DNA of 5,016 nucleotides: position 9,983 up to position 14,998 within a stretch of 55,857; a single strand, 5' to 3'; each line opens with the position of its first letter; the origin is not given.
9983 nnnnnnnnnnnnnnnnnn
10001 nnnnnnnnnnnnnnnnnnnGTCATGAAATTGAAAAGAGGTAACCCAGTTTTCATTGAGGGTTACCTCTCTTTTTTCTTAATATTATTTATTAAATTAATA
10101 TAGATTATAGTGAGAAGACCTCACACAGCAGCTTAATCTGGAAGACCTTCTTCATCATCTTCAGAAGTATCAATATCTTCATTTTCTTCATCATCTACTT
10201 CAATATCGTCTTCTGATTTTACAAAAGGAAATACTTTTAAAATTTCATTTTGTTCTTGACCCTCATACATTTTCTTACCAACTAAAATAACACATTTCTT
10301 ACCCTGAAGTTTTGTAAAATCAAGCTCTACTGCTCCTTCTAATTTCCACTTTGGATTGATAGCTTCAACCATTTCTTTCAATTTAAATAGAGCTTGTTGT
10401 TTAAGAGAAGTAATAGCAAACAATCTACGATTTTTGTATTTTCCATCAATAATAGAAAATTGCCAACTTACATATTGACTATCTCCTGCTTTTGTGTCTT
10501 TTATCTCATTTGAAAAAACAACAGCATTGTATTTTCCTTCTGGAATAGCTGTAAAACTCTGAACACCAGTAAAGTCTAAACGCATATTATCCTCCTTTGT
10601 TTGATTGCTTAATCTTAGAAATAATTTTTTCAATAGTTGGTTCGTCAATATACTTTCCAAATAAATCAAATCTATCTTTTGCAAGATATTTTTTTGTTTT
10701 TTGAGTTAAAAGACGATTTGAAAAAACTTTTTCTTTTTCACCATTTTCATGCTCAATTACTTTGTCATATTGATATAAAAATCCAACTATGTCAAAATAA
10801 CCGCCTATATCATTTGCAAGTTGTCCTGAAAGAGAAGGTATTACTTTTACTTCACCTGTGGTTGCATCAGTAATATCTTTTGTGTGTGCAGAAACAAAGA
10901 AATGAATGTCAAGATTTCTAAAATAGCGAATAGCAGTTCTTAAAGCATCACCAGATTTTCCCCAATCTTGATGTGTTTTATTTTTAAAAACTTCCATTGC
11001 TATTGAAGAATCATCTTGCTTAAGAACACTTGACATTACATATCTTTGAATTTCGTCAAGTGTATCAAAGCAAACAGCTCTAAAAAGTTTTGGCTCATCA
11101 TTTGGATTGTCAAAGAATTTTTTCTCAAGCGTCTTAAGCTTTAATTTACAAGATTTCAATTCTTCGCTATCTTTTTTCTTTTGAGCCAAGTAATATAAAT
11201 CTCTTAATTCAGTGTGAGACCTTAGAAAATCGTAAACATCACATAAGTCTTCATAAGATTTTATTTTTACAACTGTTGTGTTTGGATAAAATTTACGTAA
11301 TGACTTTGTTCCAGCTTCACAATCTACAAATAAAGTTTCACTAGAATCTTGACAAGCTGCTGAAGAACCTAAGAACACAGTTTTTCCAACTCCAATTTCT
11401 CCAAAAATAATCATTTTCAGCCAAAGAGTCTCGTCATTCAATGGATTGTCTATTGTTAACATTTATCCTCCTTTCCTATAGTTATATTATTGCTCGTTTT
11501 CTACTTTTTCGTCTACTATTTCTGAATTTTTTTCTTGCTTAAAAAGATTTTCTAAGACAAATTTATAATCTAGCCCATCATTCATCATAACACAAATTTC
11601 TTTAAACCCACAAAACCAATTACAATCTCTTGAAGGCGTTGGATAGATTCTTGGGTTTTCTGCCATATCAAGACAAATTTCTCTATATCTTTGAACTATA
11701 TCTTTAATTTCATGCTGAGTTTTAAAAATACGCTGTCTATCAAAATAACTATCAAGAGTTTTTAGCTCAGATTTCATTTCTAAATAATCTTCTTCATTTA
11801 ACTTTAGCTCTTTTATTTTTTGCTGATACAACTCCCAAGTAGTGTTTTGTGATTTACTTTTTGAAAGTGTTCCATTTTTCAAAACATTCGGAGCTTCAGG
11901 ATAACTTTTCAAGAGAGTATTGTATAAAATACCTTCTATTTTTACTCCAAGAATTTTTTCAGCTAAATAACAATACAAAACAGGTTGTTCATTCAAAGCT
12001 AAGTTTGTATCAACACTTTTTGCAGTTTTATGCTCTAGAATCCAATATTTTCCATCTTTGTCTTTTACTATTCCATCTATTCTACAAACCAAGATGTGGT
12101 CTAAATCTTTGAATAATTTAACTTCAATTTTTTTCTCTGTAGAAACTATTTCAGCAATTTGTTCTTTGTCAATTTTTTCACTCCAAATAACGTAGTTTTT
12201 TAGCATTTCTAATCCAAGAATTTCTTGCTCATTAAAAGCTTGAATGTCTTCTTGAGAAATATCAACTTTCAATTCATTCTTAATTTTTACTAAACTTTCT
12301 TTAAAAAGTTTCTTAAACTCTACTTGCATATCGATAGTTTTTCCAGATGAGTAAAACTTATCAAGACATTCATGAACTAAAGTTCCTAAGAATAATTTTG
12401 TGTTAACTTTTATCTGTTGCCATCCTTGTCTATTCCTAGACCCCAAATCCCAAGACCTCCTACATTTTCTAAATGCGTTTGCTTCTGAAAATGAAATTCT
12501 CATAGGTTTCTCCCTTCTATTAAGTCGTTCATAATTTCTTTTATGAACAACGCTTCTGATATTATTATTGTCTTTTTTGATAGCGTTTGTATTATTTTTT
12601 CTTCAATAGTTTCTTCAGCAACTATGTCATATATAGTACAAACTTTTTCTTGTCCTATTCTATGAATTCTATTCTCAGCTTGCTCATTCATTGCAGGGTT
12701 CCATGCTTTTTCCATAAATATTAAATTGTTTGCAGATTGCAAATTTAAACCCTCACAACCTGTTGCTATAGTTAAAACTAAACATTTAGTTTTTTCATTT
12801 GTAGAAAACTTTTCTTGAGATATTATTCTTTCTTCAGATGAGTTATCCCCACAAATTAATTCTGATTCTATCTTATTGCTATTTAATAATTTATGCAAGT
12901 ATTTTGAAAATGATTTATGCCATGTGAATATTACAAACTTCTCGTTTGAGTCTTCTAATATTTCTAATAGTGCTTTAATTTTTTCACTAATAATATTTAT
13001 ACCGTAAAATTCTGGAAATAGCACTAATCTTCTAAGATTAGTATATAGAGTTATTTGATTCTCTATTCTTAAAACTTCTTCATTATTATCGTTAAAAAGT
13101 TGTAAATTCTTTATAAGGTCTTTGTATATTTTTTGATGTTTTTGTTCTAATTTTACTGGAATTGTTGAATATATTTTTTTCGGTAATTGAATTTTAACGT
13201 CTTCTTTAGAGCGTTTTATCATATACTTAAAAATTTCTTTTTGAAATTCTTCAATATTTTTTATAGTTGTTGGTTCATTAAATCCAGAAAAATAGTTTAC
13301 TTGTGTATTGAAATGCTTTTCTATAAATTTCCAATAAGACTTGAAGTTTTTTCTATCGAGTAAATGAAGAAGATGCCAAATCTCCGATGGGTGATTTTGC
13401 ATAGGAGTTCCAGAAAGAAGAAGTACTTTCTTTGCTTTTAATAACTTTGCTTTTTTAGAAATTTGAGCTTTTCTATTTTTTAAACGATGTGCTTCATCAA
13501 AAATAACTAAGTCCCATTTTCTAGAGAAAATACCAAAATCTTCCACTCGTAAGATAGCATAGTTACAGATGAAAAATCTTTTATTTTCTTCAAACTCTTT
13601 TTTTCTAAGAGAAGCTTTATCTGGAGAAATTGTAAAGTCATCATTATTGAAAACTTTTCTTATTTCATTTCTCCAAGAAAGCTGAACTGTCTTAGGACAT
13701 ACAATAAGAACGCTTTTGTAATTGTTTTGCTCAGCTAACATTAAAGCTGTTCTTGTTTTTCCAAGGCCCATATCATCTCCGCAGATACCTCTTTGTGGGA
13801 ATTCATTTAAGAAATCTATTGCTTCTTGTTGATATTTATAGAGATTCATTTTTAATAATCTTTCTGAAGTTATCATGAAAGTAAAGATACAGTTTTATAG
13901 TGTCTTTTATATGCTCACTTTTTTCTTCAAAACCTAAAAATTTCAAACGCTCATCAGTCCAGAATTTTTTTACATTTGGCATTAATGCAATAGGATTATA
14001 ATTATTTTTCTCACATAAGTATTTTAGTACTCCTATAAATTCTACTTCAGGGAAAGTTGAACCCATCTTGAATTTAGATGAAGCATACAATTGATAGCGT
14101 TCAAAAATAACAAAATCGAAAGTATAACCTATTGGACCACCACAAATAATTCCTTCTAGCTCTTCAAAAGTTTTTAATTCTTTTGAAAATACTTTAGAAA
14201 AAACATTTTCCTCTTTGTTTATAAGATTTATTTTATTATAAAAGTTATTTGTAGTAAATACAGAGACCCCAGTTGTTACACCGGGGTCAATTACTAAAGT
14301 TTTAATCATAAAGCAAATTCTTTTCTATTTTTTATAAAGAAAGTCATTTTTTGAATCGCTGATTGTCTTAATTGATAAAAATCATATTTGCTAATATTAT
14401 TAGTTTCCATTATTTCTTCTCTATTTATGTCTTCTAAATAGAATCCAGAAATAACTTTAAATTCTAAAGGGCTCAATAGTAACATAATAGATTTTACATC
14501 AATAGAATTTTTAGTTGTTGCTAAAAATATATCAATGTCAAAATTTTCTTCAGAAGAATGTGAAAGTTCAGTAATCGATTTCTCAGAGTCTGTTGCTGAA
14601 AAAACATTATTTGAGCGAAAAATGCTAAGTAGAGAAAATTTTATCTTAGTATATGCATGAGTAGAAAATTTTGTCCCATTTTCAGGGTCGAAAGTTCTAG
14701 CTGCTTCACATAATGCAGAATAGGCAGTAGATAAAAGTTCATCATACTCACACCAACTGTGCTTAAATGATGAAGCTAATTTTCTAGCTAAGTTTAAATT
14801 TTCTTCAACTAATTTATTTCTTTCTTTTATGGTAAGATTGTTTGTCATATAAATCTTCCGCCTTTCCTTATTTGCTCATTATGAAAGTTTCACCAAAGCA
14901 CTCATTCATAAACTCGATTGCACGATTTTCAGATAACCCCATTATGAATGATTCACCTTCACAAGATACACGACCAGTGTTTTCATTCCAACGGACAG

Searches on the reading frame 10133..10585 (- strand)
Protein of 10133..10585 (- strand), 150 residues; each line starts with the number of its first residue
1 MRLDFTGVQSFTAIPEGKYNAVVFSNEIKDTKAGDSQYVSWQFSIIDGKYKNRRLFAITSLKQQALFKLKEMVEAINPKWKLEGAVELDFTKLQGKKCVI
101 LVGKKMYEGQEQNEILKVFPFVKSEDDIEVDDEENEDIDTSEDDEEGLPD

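Call 50: search_protein_families(library=phrogs, proteins=[window:10133-10585:-], max_evalue=0.001)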
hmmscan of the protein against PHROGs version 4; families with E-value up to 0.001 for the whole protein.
window:10133-10585:- (150 aa): 8 families
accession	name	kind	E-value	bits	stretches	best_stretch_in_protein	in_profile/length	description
phrog_3724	-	unknown function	3.9e-22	79.9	1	1-146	8-155/285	-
phrog_2300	-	unknown function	6.4e-16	60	1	9-126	44-166/347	-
phrog_13350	-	unknown function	1.4e-11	45.5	1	8-61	14-70/302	-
phrog_14876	-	DNA, RNA and nucleotide metabolism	1.8e-11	45.4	1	3-146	20-167/183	DNA polymerase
phrog_6015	-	DNA, RNA and nucleotide metabolism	3.3e-10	41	1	7-62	14-69/273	single strand DNA binding protein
phrog_7778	-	DNA, RNA and nucleotide metabolism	1.6e-08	35.5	1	8-91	32-117/162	single strand DNA binding protein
phrog_378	-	DNA, RNA and nucleotide metabolism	1.9e-08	35.7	1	4-144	8-160/163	single strand DNA binding protein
phrog_2698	-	unknown function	0.00084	20.1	0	9-126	22-142/167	-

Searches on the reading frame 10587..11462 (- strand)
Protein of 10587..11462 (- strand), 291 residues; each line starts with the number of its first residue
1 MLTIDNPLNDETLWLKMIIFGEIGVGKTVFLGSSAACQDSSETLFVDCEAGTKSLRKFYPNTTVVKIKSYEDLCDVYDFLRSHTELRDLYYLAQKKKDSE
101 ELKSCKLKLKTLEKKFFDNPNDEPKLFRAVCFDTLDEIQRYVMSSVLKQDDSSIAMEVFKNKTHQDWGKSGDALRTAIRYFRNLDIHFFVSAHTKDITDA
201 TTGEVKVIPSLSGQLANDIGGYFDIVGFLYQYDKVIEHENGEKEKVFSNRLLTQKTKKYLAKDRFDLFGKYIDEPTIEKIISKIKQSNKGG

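Call 49: search_protein_families(library=phrogs, proteins=[window:10587-11462:-], max_evalue=0.001)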
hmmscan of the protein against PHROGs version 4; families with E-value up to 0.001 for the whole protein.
window:10587-11462:- (291 aa): 1 family
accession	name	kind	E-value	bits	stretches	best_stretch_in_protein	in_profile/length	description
phrog_124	-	DNA, RNA and nucleotide metabolism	1.9e-41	143.7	1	16-288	45-261/382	Sak4-like ssDNA annealing protein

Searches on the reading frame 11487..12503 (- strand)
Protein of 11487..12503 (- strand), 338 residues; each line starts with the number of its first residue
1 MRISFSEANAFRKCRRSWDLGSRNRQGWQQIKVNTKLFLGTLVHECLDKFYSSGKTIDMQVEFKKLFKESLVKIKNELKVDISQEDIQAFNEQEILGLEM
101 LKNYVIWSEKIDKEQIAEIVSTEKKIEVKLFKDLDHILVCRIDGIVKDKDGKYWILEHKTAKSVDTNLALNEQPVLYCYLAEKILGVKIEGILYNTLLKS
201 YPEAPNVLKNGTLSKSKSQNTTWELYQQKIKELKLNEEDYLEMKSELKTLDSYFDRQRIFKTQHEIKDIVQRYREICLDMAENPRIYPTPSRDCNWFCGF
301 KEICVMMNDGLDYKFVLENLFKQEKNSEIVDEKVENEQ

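Call 49: search_protein_families(library=phrogs, proteins=[window:11487-12503:-], max_evalue=0.001)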
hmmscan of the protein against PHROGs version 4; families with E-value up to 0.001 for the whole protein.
window:11487-12503:- (338 aa): 2 families
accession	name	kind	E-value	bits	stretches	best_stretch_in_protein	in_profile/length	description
phrog_1218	-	DNA, RNA and nucleotide metabolism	9.3e-49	167.6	1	2-336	9-361/364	exonuclease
phrog_69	-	DNA, RNA and nucleotide metabolism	1.8e-09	38.1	1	2-191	89-257/501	exonuclease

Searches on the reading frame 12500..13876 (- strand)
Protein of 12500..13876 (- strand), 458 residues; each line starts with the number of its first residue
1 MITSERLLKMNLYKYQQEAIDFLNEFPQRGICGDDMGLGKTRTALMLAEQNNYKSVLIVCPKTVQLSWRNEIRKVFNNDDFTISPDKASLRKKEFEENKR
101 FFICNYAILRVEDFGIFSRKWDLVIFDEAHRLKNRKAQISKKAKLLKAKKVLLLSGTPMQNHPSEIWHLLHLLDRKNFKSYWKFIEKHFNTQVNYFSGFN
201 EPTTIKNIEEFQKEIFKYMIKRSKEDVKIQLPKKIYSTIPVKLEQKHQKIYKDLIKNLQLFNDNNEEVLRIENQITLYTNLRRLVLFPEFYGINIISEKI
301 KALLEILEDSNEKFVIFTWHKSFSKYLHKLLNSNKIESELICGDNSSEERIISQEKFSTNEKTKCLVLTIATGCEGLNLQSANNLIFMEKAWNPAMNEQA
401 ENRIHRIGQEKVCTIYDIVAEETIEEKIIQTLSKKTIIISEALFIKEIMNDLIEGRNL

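Call 49: search_protein_families(library=phrogs, proteins=[window:12500-13876:-], max_evalue=0.001)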
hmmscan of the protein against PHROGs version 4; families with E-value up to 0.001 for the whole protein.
window:12500-13876:- (458 aa): 8 families
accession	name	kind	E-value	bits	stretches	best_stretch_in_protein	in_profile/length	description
phrog_62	-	DNA, RNA and nucleotide metabolism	2.8e-109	367.6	1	6-440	691-1130/1881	DNA helicase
phrog_29996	-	unknown function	1.4e-32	113.7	1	11-436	723-1158/1189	-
phrog_23807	-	unknown function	2.5e-25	89.4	2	30-267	149-396/1053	-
phrog_16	-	DNA, RNA and nucleotide metabolism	2.9e-25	89.7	1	8-424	269-604/986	DNA helicase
phrog_1685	-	unknown function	2.4e-14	52.5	2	13-81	832-903/2278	-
phrog_11801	-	other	2.3e-11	42.6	1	10-79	865-938/2269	DNA methyltransferase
phrog_11354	-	unknown function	7.5e-10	39.5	1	361-439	22-101/116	-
phrog_21391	-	DNA, RNA and nucleotide metabolism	0.00031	19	0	313-406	1361-1453/2021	DNA helicase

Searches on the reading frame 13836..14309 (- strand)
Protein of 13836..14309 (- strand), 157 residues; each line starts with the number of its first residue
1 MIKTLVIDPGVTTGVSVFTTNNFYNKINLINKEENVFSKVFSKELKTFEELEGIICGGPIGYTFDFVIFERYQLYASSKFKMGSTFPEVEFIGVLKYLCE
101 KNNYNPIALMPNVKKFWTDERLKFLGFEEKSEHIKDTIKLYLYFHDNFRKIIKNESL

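Call 49: search_protein_families(library=phrogs, proteins=[window:13836-14309:-], max_evalue=0.001)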
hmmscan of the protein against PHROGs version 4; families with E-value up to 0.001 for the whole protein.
window:13836-14309:- (157 aa): 1 family
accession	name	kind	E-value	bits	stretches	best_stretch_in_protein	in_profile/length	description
phrog_1981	-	unknown function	2.6e-09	38.1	1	3-145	28-181/217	-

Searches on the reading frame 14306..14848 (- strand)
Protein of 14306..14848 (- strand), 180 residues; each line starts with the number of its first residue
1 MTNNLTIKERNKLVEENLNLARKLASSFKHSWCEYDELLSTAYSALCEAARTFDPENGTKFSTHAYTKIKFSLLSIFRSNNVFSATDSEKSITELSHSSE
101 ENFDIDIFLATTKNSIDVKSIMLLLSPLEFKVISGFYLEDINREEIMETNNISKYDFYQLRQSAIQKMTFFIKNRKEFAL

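Call 14: search_protein_families(library=phrogs, proteins=[window:14306-14848:-], max_evalue=0.01)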
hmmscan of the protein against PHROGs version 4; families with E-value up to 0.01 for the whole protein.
window:14306-14848:- (180 aa): 3 families
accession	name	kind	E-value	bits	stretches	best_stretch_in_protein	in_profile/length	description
phrog_351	-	transcription regulation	3.2e-15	56.8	1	8-174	503-728/928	RNA polymerase sigma factor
phrog_36098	-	transcription regulation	2.6e-08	34.8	1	8-79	12-95/223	RNA polymerase sigma factor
phrog_36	-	transcription regulation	0.0034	18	1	118-169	133-184/220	transcriptional regulator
